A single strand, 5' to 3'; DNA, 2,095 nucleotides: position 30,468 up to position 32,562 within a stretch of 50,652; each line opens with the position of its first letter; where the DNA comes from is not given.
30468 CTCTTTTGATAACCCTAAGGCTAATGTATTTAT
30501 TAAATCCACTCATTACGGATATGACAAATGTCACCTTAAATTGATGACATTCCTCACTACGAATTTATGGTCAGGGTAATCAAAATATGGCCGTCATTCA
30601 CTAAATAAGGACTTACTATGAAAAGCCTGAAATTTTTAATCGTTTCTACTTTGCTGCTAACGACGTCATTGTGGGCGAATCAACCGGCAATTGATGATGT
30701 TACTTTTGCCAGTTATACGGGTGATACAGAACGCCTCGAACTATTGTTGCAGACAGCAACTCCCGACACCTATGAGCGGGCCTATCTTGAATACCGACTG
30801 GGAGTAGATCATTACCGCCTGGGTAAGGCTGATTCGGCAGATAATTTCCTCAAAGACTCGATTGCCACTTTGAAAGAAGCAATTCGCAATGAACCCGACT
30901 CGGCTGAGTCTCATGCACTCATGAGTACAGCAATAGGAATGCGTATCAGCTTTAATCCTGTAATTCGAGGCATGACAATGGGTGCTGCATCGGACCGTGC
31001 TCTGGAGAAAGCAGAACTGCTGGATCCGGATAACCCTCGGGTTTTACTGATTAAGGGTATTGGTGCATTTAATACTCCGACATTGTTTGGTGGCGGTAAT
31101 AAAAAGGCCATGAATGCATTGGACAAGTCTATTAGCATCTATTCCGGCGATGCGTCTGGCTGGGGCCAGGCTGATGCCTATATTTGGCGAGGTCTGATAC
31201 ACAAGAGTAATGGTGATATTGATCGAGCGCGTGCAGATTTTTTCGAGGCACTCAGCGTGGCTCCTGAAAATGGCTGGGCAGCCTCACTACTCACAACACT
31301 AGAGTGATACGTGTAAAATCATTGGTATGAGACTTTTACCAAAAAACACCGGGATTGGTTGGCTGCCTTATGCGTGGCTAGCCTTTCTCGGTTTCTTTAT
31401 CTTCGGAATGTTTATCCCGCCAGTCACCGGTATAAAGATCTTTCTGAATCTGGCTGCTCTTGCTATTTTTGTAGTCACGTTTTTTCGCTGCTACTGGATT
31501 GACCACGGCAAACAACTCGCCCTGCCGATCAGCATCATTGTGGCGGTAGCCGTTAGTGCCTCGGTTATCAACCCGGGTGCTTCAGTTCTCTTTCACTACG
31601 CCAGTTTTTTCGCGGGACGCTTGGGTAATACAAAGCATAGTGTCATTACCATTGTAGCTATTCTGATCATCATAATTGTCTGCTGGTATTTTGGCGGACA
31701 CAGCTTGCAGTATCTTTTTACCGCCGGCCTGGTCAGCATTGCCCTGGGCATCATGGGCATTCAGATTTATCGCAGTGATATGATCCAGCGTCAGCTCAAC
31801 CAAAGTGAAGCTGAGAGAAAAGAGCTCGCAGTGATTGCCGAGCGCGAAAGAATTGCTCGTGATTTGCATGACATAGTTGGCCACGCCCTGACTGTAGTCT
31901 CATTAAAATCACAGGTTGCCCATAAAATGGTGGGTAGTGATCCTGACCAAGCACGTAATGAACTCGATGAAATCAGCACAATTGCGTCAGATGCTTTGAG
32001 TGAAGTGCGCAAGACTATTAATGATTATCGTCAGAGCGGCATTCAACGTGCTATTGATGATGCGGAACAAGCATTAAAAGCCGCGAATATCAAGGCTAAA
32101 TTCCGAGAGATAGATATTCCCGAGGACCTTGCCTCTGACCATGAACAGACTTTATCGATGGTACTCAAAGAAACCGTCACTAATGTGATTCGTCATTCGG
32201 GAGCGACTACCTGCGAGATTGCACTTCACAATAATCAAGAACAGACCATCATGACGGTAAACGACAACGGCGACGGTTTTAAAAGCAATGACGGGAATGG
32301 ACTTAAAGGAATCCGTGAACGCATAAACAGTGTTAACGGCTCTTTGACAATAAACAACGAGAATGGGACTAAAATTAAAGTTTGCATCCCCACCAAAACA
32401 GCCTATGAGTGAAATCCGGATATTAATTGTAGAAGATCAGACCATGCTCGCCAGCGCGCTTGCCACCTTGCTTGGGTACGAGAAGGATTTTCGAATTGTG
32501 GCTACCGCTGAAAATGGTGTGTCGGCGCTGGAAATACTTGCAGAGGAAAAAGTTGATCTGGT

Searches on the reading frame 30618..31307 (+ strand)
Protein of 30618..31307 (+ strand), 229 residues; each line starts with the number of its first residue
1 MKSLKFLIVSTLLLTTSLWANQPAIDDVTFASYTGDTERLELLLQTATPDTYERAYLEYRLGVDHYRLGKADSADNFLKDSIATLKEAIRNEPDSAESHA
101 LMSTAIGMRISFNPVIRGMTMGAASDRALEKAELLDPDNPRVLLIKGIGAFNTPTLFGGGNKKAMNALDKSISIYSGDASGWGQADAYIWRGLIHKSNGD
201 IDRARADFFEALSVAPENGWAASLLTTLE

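Call 66: search_protein_families(library=pfam, proteins=[window:30618-31307:+], max_evalue=0.00001)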
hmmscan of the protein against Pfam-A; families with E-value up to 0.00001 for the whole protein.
window:30618-31307:+ (229 aa): 4 families
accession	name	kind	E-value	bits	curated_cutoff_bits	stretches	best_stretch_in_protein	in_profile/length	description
PF07719.23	TPR_2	-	7.6e-08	32.3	27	0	185-218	1-34/34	Tetratricopeptide repeat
PF00515.34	TPR_1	-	1.2e-07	31.7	27.8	0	185-218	1-34/34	Tetratricopeptide repeat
PF13181.12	TPR_8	-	5.8e-07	29.6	25.7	0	185-218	1-34/34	Tetratricopeptide repeat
PF13428.12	TPR_14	-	3e-06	27.8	23.5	0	186-225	2-41/44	Tetratricopeptide repeat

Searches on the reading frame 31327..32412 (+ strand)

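Call 66: search_protein_families(library=pfam, proteins=[window:31327-32412:+], max_evalue=0.00001)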
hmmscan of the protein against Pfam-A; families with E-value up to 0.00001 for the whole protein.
window:31327-32412:+ (361 aa): 2 families
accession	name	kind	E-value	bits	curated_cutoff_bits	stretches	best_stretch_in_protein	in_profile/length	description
PF07730.19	HisKA_3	-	3.1e-21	76.1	24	1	172-237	1-66/68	Histidine kinase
PF02518.31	HATPase_c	-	2.9e-08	34.6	26.4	1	273-357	3-110/111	Histidine kinase-, DNA gyrase B-, and HSP90-like ATPase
